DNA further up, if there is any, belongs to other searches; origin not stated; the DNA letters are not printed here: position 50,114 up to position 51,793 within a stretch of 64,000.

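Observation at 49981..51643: Stand-alone SIR2-like gene with non-SLOG helical C-domain behind a consensus promoter and ~250-nt leader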

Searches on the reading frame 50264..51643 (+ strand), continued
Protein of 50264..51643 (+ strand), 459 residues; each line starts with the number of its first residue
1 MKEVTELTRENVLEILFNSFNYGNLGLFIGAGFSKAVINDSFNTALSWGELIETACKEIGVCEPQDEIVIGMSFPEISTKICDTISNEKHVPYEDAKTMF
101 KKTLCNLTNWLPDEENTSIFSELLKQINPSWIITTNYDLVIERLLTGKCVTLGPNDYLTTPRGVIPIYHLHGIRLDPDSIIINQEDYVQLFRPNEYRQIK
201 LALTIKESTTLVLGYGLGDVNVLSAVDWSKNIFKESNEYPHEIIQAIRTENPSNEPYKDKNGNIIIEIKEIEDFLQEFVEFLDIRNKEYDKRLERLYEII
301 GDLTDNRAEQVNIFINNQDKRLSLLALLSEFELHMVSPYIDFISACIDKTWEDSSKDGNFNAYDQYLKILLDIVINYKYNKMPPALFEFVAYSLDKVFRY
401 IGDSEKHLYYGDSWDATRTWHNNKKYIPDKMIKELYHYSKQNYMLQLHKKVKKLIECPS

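Call 22: predict_structure(alignment_id=A1)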
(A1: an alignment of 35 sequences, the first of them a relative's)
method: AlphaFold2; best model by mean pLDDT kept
length: 459 residues; sequences in the alignment: 35
mean_pLDDT: 81.5   pTM: 0.74
mean pLDDT of the five models: 81.5, 80.5, 78.7, 72.4, 69.1
residues with pLDDT >= 90: 146; 70-90: 238; 50-70: 59; < 50: 16
segments of 3 or more residues with pLDDT < 50: 1-4, 192-195
pLDDT, mean of each block of 10 residues (from residue 1): 64 91 88 79 69 89 73 81 94 94 86 90 94 82 86 76 84 79 70 53 75 66 54 55 86 87 87 96 91 80 80 88 83 70 86 76 89 92 88 92 72 78 94 96 94 75
secondary structure, 60 per line:
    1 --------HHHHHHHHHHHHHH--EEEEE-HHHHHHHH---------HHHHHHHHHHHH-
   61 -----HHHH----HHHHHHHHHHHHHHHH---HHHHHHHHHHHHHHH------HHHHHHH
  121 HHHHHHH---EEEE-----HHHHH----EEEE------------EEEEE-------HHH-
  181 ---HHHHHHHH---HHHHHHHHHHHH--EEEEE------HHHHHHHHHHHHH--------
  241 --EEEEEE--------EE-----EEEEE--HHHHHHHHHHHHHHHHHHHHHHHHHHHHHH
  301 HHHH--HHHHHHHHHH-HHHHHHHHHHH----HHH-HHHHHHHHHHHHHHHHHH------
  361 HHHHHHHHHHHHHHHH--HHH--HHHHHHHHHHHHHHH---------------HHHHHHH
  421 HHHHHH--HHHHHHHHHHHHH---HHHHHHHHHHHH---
elements in order: H9-22 E25-29 H31-38 H48-59 H66-69 H74-89 H93-107 H114-127 E131-134 H140-144 E149-152 E165-169 H184-191 H195-206 E209-213 H220-232 E243-248 E264-268 H271-304 H307-316 H318-328 H337-354 H361-376 H384-398 H414-426 H429-441 H445-456

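Call 24: fold_search(model_id=the predicted structure, library=pdb)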
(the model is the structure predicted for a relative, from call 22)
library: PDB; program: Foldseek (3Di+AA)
matches with E <= 10: 592; with E <= 0.001: 91
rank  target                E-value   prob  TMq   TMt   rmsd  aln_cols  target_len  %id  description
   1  8wyb_C                8.1e-11  1.00  0.45  0.24  14.7       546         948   15  Cryo-EM structure of DSR2 (H171A)-tube-NAD+ complex (released 2024-04-10)
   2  8wya_A                4.9e-10  1.00  0.46  0.25  15.1       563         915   14  Cryo-EM structure of DSR2-tube complex (released 2024-04-10)
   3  8btp_A                8.1e-10  1.00  0.44  0.43  17.7       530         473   14  Helical structure of BcThsA in complex with 1''-3'gc(etheno)ADPR (released 2024-02-21)
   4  8wya_B                8.5e-10  1.00  0.45  0.25  15.2       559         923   15  Cryo-EM structure of DSR2-tube complex (released 2024-04-10)
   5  8wkt_B                9.0e-10  1.00  0.46  0.24  13.1       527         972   14  Cryo-EM structure of DSR2-DSAD1 complex (released 2024-05-22)
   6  8wya_E                9.9e-10  1.00  0.45  0.25  16.3       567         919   13  Cryo-EM structure of DSR2-tube complex (released 2024-04-10)
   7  8wya_D                1.2e-09  1.00  0.46  0.25  14.6       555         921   14  Cryo-EM structure of DSR2-tube complex (released 2024-04-10)
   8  8wy9_A                1.5e-09  1.00  0.44  0.24  14.7       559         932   16  Cryo-EM structure of DSR2 apo (partial) complex (released 2024-04-10)
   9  7uxt_B                2.4e-09  1.00  0.42  0.41   5.4       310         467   20  Crystal structure of ligand-free SeThsA (released 2022-09-07)
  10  8wyb_A                2.4e-09  1.00  0.45  0.24  14.0       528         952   14  Cryo-EM structure of DSR2 (H171A)-tube-NAD+ complex (released 2024-04-10)
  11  8k9a_D                2.4e-09  1.00  0.46  0.24  14.3       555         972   14  Cryo-EM structure of DSR2-DSAD1 state 2 (released 2024-05-01)
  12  8wy8_D                2.4e-09  1.00  0.45  0.25  14.1       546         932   15  Cryo-EM structure of DSR2 apo complex (released 2024-04-10)
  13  8wyc_B                2.8e-09  1.00  0.43  0.23  15.6       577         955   15  Cryo-EM structure of DSR2 (H171A)-tube-NAD+ (partial) complex (released 2024-04-10)
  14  8w56_B                3.0e-09  1.00  0.45  0.24  15.0       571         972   13  Cryo-EM structure of DSR2-DSAD1 state 1 (released 2024-05-01)
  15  8wkn_B                3.3e-09  1.00  0.45  0.23  14.7       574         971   14  Cryo-EM structure of DSR2-DSAD1 (released 2024-05-01)
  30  7uxt_A                8.6e-09  1.00  0.43  0.42   5.4       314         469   19  Crystal structure of ligand-free SeThsA (released 2022-09-07)
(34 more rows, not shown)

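Call 43: search_protein_families(library=padloc, alignment_id=A3, max_evalue=0.00001)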
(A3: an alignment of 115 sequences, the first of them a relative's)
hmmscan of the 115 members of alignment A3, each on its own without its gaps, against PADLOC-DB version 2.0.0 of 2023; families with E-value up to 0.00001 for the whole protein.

A. member 1, L001:8349-9857:+ (503 aa): 33 families (the best 25 are shown)
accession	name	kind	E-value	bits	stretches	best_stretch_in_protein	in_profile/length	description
PDLC02375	Stk2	-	9.2e-213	705.5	1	3-502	2-499/500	-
PDLC04042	PD-T4-6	-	9.2e-32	108.8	1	133-355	16-245/292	-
PDLC04138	mad6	-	4.6e-31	106.4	1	118-310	49-244/659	mads_6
PDLC04053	PD-T4-6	-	1.3e-27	95.1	1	134-357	17-246/311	-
PDLC04060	PD-T4-6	-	4.1e-27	93.2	1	133-318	15-206/486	-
PDLC04047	PD-T4-6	-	8.4e-27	92.1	1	131-312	15-202/327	-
PDLC04054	PD-T4-6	-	6.2e-23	79.8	1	134-314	18-206/347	-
PDLC04057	PD-T4-6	-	1.7e-22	78.1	1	132-312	14-200/443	-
PDLC04048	PD-T4-6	-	6.4e-21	73.1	1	133-320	17-211/354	-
PDLC04061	PD-T4-6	-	1.8e-20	72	1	134-312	24-213/510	-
PDLC04056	PD-T4-6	-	2.2e-20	71.2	1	134-322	15-211/415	-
PDLC04043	PD-T4-6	-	3.4e-20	70.5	1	133-321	22-217/452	-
PDLC03920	MkoA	-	4.5e-20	69.6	1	137-374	18-275/1112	-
PDLC04039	PD-T4-6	-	9.4e-19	65.7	1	134-339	22-233/458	-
PDLC04041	PD-T4-6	-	5.5e-17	60.1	1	137-312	39-224/443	-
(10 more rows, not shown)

B. families by the number of members that match (of 115 scanned): 374 families (the first 25 are shown)
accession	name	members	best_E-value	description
PDLC04140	mad8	4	4.9e-45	mads_8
PDLC00407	ThsA1|ThsA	2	8.7e-200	STALD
PDLC00409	ThsA1|ThsA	2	1.7e-102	STALD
PDLC03657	mREase_IV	2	3e-94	Type IV methyl-directed restriction enzyme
PDLC03920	MkoA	2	1.1e-53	-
PDLC03921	MkoA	2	1.6e-37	-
PDLC04135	mad3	2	3.6e-30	mads_3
PDLC04819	PDC-S02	2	1.9e-19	-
PDLC04968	PDC-S25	2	5.4e-19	-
PDLC03856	LmuA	2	1.2e-18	-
PDLC04806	PDC-S02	2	4.8e-18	-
PDLC04967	PDC-S25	2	7.5e-17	-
PDLC02960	RT-Protease_XI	2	1.9e-16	single gene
PDLC02959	RT-Protease_XI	2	2.1e-16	single gene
PDLC02184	Dsr2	2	2.7e-14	-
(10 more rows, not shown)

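Call 44: search_protein_families(library=pfam, alignment_id=A3, max_evalue=0.00001)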
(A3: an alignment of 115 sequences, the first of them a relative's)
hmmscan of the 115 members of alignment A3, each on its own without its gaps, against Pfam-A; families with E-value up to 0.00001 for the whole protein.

A. member 1, L001:8349-9857:+ (503 aa): 2 families
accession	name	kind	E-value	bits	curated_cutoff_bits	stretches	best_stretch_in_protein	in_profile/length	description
PF00069.31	Pkinase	-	4.7e-28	98.7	31.7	1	133-323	6-198/263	Protein kinase domain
PF07714.23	PK_Tyr_Ser-Thr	-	3.3e-17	63.1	23.1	1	134-347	7-230/258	Protein tyrosine and serine/threonine kinase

B. families by the number of members that match (of 115 scanned): 145 families (the first 25 are shown)
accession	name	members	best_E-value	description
PF07992.20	Pyr_redox_2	3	1.7e-62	Pyridine nucleotide-disulphide oxidoreductase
PF02590.22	SPOUT_MTase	3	1.4e-60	Predicted SPOUT methyltransferase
PF04851.21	ResIII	3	2.1e-38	Type III restriction enzyme, res subunit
PF07971.18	Glyco_hydro_92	2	1.7e-143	Glycosyl hydrolase family 92 catalytic domain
PF01432.26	Peptidase_M3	2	6.4e-136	Peptidase family M3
PF18766.7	SWI2_SNF2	2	1.1e-76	SWI2/SNF2 ATPase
PF17678.7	Glyco_hydro_92N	2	6.6e-70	Glycosyl hydrolase family 92 N-terminal domain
PF00589.27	Phage_integrase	2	1.6e-39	Phage integrase family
PF00005.33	ABC_tran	2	5.1e-32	ABC transporter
PF14338.12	Mrr_N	2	5.3e-31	Mrr N-terminal domain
PF13289.12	SIR2_2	2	3.4e-27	SIR2-like domain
PF08352.17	oligo_HPY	2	4.1e-21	Oligopeptide/dipeptide transporter, C-terminal region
PF00070.33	Pyr_redox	2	1.2e-19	Pyridine nucleotide-disulphide oxidoreductase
PF13738.12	Pyr_redox_3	2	1.7e-15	Pyridine nucleotide-disulphide oxidoreductase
PF13245.12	AAA_19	2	1.7e-13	AAA domain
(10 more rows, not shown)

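Call 45: search_dna_similar(query=window:50264-51640:+, collection=phages, mode=protein, max_rows=15)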
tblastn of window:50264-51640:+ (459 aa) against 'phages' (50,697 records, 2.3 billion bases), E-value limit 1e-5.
Records with a match: 1; places in all: 1; records where one place covers at least 80% of the query: 0.
Best place of each record, by identity: <60% 1.
By first word of the organism name: Mycolicibacterium 1.
By host as written in the record: Mycolicibacterium smegmatis MTCC 994 1.
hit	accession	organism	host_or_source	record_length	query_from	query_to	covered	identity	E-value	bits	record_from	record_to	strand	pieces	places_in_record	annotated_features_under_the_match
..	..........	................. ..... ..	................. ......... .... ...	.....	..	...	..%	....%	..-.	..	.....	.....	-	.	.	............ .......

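Call 46: search_dna_similar(query=window:50264-51640:+, collection=plasmids, mode=protein, max_rows=15)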
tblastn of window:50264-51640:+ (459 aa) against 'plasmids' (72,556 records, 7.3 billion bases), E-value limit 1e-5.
Records with a match: 148; places in all: 151; records where one place covers at least 80% of the query: 6.
Best place of each record, by identity: <60% 148.
By first word of the organism name: Escherichia 120; Bacillus 8; Salmonella 2; Proteus 2; Stenotrophomonas 2; Klebsiella 2; Roseicitreum 1; Pantoea 1; Acetoanaerobium 1; Haloarcula 1; and 8 more.
By predicted mobility (MOB-suite, as given by PLSDB): non-mobilizable 121; mobilizable 17; conjugative 10.
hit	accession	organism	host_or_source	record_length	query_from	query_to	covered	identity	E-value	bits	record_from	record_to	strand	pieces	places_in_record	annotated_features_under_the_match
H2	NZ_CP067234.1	Escherichia coli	cell culture,surface water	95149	23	435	90%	23.4%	2e-10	71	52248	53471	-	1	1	SIR2 family protein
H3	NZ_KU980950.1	Escherichia coli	clinical settings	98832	23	435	90%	23.4%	2e-10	71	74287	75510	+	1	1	SIR2 family protein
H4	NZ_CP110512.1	Escherichia coli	natural water sources close by farm or ...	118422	23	420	87%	23.7%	6e-12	76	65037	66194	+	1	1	SIR2 family protein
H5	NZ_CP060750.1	Escherichia coli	Homo sapiens,bile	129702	23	420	87%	23.7%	6e-12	76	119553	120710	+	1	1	SIR2 family protein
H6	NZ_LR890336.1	Escherichia coli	Homo sapiens,blood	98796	25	420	86%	23.5%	2e-10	71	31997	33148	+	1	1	SIR2 family protein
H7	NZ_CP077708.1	Salmonella enterica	environmental,pond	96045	23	420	87%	23.2%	2e-10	71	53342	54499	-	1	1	SIR2 family protein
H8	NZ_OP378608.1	Escherichia coli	-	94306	25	250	49%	28.4%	1e-10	72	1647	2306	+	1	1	SIR2 family protein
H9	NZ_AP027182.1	Escherichia coli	Homo sapiens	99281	25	250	49%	28.4%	3e-10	71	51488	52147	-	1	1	SIR2 family protein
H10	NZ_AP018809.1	Escherichia coli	Bos taurus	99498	25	250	49%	28.4%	3e-10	71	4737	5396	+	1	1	SIR2 family protein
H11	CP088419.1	Escherichia coli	Homo sapiens,blood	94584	25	250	49%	28.4%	3e-10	71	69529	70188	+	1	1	SIR2 family protein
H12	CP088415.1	Escherichia coli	Homo sapiens,blood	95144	25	250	49%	28.4%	3e-10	71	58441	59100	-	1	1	SIR2 family protein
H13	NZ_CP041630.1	Escherichia coli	pig,faecal sample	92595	25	250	49%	28.4%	4e-10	70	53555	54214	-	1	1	SIR2 family protein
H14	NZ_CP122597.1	Escherichia coli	Sus scrofa,feces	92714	25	250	49%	28.4%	4e-10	70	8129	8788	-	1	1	SIR2 family protein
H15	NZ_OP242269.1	Escherichia coli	Homo sapiens,stool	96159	25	250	49%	28.4%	4e-10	70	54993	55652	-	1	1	SIR2 family protein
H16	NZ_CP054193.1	Escherichia coli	fish,feces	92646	25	250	49%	28.4%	4e-10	70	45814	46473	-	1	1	SIR2 family protein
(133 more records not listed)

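Call 47: get_annotated_region(hit=H4, flank=5000)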
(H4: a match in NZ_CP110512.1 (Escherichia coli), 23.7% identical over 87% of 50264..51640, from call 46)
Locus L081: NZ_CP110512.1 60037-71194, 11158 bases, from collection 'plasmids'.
description: Escherichia coli strain ws5-3 plasmid pRWS531, complete sequence
organism: Escherichia coli (NCBI taxid 562)
taxonomy: Bacteria; Pseudomonadota; Gammaproteobacteria; Enterobacterales; Enterobacteriaceae; Escherichia; Escherichia coli
host: -; source: natural water sources close by farm or community; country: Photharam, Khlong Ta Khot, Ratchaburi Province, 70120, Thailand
typing (MOB-suite, as given by PLSDB): mobilizable; replicon IncHI1B; relaxase MOBH
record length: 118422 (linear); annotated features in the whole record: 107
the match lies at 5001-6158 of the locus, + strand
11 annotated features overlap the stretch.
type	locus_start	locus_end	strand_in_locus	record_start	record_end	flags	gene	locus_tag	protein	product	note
CDS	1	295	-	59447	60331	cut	-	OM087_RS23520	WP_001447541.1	DUF3363 domain-containing protein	-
CDS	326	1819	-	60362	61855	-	-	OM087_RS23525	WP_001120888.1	IS91-like element ISVsa3 family transposase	GO:0006313 - DNA transposition [Evidence IEA]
CDS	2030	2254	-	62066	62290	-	-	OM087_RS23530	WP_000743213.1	hypothetical protein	-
CDS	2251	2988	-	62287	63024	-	-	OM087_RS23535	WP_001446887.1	recombinase family protein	GO:0006310 - DNA recombination [Evidence IEA]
CDS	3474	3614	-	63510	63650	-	-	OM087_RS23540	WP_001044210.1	hypothetical protein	-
CDS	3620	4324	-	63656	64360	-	-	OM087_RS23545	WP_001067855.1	IS6-like element IS26 family transposase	GO:0006313 - DNA transposition [Evidence IEA]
CDS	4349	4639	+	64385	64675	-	-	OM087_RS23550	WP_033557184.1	hypothetical protein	-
CDS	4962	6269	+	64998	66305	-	-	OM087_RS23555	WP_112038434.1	SIR2 family protein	-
CDS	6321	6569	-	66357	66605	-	-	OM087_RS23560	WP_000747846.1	hypothetical protein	-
CDS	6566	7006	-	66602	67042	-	-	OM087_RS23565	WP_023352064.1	hypothetical protein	-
CDS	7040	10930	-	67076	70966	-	-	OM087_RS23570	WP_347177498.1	helicase-related protein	-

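Call 48: get_annotated_region(hit=H2, flank=5000)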
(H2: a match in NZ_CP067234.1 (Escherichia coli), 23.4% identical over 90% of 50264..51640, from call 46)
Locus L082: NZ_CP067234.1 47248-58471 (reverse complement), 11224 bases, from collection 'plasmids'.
description: Escherichia coli strain SBF45 plasmid pSBF45b, complete sequence
organism: Escherichia coli (NCBI taxid 562)
taxonomy: Bacteria; Pseudomonadota; Gammaproteobacteria; Enterobacterales; Enterobacteriaceae; Escherichia; Escherichia coli
host: -; source: cell culture,surface water; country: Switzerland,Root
typing (MOB-suite, as given by PLSDB): non-mobilizable; replicon IncY
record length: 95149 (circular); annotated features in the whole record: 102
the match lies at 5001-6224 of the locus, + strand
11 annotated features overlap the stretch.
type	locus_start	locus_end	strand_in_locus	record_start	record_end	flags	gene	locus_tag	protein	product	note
CDS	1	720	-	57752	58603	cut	-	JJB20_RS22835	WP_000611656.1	phage repressor protein C1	-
CDS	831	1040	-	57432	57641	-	-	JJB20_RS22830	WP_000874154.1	hypothetical protein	-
CDS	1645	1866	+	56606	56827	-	-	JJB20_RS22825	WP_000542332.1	hypothetical protein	-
CDS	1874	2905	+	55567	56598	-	-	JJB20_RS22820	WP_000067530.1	site-specific integrase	GO:0015074 - DNA integration [Evidence IEA]; GO:0006310 - DNA recombination [Evidence IEA]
CDS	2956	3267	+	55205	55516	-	-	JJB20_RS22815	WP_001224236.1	hypothetical protein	-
CDS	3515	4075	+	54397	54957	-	-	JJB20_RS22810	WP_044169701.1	Ref family protein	-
CDS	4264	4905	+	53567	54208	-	-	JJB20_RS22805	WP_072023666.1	maturation control protein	-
CDS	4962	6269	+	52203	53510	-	-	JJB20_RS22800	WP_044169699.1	SIR2 family protein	-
CDS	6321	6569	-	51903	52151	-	-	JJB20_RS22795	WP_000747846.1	hypothetical protein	-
CDS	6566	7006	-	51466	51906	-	-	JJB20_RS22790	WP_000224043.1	hypothetical protein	-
CDS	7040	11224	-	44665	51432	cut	-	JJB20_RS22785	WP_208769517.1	N-6 DNA methylase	GO:0006306 - DNA methylation [Evidence IEA]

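Call 49: search_protein_families(library=padloc, proteins=[L082:4962-6266:+, L002:8612-9958:+], max_evalue=0.001)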
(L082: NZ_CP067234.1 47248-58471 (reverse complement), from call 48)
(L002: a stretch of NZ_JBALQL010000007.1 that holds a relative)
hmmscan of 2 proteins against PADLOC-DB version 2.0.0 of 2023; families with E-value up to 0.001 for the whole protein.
L082:4962-6266:+ (435 aa): 9 families
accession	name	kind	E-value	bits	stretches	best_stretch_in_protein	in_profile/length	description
PDLC04968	PDC-S25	-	2.3e-28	97.5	2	99-257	126-287/517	-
PDLC00407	ThsA1|ThsA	-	1.3e-17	61.6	1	118-223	107-216/478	STALD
PDLC04967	PDC-S25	-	1.6e-16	58.5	1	101-217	134-253/528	-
PDLC03856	LmuA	-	2.1e-16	58.1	1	13-221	14-223/433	-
PDLC00409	ThsA1|ThsA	-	6.3e-15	53.2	1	15-225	22-219/242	STALD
PDLC04087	SIR2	-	1.6e-07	28.5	1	37-133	57-151/343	-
PDLC02184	Dsr2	-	5.3e-07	26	1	117-238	121-243/1222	-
PDLC02183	Dsr1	-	2.9e-06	23.3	1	113-214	119-229/1275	-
PDLC04082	SIR2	-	3.6e-06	24.1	1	27-134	49-148/345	-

L002:8612-9958:+ (449 aa): 10 families
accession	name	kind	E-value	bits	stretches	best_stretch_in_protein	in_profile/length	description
PDLC00407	ThsA1|ThsA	-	9.3e-25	85.2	1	23-301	9-280/478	STALD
PDLC00409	ThsA1|ThsA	-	6.2e-20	69.6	1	23-239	10-222/242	STALD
PDLC04968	PDC-S25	-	1.7e-16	58.3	1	116-231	127-246/517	-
PDLC03856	LmuA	-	9.5e-13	46.1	1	126-253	116-240/433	-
PDLC04166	Dsr1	-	3.5e-11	39.6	1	22-215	11-209/1227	-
PDLC04967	PDC-S25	-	3.9e-10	37.3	1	126-297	147-313/528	-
PDLC02184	Dsr2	-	8.2e-06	22.1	1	105-202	99-198/1222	-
PDLC02408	Aga_SIR2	-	0.00011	19.4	0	200-232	248-280/343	Class II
PDLC04087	SIR2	-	0.00013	19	0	121-151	128-158/343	-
PDLC04167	Dsr1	-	0.00024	16.9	1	22-226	9-224/1248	-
